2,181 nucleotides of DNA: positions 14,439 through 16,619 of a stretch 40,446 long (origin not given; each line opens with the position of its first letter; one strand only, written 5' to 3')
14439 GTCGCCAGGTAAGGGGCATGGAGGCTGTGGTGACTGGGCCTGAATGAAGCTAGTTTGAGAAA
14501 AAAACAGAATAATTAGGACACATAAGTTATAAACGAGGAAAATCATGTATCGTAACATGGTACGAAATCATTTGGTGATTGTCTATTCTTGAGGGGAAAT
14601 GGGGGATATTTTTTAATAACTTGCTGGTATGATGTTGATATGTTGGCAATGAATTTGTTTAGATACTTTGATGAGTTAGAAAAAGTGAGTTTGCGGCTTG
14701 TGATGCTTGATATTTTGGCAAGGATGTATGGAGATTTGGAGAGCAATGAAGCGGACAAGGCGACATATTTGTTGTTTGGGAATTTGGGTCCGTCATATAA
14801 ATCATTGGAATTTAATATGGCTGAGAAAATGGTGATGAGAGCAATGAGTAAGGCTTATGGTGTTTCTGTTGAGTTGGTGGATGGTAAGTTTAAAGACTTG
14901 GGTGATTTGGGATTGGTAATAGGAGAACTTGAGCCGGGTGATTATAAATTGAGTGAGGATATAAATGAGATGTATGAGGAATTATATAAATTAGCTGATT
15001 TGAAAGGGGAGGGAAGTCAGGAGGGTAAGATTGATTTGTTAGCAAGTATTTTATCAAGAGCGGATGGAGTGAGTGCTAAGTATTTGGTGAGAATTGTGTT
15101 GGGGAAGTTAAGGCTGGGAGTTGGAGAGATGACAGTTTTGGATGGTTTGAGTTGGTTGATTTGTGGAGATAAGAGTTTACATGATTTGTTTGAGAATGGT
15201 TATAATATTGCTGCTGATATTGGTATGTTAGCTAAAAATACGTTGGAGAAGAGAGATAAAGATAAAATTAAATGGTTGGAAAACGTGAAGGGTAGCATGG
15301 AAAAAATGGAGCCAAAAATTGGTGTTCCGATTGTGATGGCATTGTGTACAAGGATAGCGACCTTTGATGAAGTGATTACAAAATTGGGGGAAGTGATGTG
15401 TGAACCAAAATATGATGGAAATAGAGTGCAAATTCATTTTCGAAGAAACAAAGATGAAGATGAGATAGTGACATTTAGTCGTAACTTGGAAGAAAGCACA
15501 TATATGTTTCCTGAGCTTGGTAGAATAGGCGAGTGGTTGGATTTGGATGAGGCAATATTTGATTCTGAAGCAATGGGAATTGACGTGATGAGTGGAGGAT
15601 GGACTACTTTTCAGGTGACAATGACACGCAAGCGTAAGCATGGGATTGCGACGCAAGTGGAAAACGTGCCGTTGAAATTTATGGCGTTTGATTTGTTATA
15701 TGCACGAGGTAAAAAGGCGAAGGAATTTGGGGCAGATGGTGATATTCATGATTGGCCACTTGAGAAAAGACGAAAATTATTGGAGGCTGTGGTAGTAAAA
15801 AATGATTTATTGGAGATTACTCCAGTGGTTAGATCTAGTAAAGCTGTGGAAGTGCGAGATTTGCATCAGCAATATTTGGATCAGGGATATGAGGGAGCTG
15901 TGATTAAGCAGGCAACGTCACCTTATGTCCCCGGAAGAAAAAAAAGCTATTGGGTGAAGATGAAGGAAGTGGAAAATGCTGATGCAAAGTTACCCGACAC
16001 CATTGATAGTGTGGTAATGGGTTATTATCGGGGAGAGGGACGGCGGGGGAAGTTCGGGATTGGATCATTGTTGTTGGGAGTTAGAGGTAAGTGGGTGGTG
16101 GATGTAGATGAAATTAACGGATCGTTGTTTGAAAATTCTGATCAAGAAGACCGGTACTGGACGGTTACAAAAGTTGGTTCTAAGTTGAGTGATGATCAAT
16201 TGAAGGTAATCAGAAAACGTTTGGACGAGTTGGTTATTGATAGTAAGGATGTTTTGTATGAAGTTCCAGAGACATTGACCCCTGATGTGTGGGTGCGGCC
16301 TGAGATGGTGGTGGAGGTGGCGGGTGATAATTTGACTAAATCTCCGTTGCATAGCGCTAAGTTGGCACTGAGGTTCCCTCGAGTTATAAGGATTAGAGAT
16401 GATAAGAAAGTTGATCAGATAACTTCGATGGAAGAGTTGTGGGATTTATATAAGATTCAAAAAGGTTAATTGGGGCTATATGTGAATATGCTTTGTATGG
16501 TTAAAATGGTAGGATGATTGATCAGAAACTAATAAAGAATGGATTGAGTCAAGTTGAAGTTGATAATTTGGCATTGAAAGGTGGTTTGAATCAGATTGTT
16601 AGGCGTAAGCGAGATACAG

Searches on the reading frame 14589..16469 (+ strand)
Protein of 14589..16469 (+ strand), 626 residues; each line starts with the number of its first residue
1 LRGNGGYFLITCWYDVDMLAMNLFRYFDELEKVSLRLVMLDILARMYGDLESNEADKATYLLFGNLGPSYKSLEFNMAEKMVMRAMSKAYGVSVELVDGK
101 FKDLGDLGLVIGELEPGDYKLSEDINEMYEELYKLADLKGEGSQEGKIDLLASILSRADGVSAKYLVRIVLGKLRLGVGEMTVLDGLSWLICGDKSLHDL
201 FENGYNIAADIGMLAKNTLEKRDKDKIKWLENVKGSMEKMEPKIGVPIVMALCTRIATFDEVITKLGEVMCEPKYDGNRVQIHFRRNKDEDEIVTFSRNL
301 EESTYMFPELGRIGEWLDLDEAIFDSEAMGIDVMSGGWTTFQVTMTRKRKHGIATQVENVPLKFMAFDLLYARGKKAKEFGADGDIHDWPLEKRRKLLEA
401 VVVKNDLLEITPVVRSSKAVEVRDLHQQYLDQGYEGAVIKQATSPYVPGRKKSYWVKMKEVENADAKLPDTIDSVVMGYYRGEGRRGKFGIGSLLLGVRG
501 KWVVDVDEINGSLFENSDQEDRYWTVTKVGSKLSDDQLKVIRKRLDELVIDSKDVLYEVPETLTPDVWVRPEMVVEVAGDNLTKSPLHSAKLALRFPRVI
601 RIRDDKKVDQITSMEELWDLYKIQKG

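Call 39: search_protein_families(library=pfam, proteins=[window:14589-16469:+], max_evalue=0.001)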
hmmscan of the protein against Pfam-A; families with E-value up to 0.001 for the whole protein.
window:14589-16469:+ (626 aa): 4 families
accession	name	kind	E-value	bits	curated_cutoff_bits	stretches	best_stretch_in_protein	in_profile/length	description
PF01068.26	DNA_ligase_A_M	-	1.4e-38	133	26.2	1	252-459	3-204/204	ATP dependent DNA ligase domain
PF04675.19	DNA_ligase_A_N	-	9.1e-31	107.8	24.6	1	24-187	6-173/174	DNA ligase N terminus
PF04679.21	DNA_ligase_A_C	-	2.1e-18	67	27.5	1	519-606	14-94/94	ATP dependent DNA ligase C terminal region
PF09414.15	RNA_ligase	-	0.00095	19.8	27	0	268-458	2-170/171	RNA ligase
